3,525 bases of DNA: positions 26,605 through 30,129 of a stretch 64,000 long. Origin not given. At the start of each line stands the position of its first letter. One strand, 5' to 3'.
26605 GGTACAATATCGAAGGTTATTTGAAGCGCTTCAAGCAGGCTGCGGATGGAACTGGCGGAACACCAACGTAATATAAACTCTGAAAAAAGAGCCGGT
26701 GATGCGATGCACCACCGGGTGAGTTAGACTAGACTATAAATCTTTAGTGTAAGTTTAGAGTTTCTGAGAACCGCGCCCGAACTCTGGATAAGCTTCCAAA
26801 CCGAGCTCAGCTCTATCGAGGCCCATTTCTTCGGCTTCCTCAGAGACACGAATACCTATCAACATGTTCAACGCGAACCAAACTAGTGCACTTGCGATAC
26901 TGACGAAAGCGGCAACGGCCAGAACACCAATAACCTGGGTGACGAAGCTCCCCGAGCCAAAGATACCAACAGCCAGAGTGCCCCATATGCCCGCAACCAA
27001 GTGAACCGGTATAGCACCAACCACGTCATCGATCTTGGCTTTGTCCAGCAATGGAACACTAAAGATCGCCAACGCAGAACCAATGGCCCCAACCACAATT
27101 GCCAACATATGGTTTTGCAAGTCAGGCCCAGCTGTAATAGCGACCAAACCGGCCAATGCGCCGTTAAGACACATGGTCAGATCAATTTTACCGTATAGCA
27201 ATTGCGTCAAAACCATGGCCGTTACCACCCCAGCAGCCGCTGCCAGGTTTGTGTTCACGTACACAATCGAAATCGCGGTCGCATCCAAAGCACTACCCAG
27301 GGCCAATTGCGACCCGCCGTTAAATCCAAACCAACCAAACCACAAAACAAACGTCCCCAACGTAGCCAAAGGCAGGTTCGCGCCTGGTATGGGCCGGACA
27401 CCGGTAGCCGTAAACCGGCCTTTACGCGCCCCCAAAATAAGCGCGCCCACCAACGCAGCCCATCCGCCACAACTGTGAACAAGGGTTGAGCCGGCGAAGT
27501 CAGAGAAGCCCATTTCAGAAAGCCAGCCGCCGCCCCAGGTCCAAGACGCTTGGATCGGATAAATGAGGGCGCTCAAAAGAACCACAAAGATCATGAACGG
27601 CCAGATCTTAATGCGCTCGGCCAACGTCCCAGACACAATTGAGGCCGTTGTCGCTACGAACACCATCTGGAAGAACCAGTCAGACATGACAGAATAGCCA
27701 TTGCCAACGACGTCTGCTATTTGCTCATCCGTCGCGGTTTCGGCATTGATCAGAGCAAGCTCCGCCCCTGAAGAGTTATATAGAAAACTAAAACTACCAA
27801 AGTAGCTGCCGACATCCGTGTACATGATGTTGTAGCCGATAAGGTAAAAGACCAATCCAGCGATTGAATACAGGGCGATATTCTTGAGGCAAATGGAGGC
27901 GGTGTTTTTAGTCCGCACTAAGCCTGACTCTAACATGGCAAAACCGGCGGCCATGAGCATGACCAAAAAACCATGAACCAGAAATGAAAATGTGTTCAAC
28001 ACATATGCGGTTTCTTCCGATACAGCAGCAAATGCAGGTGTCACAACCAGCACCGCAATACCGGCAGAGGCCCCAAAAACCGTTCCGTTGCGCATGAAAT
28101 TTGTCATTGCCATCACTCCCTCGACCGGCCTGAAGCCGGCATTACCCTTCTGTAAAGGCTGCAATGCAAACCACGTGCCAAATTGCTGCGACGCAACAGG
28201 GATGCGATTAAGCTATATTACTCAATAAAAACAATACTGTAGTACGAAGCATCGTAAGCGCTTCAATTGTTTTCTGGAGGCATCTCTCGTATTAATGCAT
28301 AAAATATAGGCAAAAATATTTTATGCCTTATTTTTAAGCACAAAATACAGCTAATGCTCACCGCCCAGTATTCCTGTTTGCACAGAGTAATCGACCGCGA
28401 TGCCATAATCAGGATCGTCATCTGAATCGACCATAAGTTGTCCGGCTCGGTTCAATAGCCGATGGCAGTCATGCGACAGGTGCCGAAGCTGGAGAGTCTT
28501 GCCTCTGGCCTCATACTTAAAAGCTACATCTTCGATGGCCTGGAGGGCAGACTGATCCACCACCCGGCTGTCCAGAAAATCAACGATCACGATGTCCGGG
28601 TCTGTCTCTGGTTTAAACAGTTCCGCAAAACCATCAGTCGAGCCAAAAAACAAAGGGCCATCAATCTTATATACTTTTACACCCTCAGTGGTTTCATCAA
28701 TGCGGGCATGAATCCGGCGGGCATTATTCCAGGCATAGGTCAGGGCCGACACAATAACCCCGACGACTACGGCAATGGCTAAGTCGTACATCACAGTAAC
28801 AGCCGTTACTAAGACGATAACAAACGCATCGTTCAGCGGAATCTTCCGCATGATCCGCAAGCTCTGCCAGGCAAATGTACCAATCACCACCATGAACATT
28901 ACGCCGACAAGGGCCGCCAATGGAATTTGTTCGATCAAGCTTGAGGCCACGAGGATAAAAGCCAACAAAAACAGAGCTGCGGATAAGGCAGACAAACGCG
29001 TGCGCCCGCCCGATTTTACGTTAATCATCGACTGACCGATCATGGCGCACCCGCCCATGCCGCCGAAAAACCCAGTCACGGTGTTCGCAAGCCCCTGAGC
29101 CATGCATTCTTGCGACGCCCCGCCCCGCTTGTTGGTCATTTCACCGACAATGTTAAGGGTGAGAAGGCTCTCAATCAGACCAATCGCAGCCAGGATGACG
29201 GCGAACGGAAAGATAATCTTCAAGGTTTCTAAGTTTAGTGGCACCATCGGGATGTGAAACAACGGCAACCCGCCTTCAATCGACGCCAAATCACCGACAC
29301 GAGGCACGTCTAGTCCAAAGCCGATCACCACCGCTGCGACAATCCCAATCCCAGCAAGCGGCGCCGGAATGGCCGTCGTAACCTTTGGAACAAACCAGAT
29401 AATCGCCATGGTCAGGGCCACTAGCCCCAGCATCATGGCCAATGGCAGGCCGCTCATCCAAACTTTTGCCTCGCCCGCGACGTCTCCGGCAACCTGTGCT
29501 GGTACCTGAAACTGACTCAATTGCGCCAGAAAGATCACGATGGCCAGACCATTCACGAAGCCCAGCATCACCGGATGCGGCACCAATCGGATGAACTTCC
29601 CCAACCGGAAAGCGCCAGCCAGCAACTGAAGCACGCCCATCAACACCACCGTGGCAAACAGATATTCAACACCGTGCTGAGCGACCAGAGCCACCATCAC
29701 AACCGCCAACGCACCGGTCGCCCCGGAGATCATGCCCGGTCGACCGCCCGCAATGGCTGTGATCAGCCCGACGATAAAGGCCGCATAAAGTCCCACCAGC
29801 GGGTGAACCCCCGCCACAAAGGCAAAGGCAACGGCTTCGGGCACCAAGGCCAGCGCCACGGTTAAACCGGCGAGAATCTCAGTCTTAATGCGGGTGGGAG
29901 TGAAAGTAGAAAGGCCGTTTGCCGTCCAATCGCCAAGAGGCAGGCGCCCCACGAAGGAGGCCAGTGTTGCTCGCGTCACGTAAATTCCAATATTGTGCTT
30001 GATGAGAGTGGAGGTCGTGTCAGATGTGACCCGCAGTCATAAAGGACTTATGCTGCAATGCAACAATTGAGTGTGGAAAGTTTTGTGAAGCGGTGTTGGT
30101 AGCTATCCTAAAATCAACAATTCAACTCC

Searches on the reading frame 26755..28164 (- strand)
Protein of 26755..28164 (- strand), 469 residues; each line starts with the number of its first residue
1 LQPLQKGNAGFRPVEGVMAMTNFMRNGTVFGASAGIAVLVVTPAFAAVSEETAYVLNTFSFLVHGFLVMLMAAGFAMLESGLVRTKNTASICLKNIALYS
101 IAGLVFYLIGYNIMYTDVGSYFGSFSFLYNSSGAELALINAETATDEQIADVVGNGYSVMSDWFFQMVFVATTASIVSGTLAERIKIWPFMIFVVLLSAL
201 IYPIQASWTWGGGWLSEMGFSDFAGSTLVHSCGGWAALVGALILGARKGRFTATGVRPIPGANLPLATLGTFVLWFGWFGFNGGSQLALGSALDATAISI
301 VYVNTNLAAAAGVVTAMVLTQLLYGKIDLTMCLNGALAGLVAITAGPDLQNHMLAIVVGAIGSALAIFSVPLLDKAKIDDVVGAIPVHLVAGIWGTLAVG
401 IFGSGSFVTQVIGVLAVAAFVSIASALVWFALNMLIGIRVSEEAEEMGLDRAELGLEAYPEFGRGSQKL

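Call 62: search_protein_families(library=pfam, proteins=[window:26755-28164:-], max_evalue=0.00001)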
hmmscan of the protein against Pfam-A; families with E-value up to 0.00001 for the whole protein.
window:26755-28164:- (469 aa): 1 family
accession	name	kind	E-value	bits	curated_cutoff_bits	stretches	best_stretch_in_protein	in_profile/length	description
PF00909.26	Ammonium_transp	-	8.9e-104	347.8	23.2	1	61-459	3-399/399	Ammonium Transporter Family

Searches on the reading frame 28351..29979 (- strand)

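Call 62: search_protein_families(library=pfam, proteins=[window:28351-29979:-], max_evalue=0.00001)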
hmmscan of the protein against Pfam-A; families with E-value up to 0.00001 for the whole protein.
window:28351-29979:- (542 aa): 2 families
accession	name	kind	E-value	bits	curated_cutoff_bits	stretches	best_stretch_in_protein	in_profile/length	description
PF00916.26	Sulfate_transp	-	8.7e-53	179.9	23.2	1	32-389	2-378/380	Sulfate permease family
PF01740.26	STAS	-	2.7e-09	37.2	22.6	1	429-513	5-92/106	STAS domain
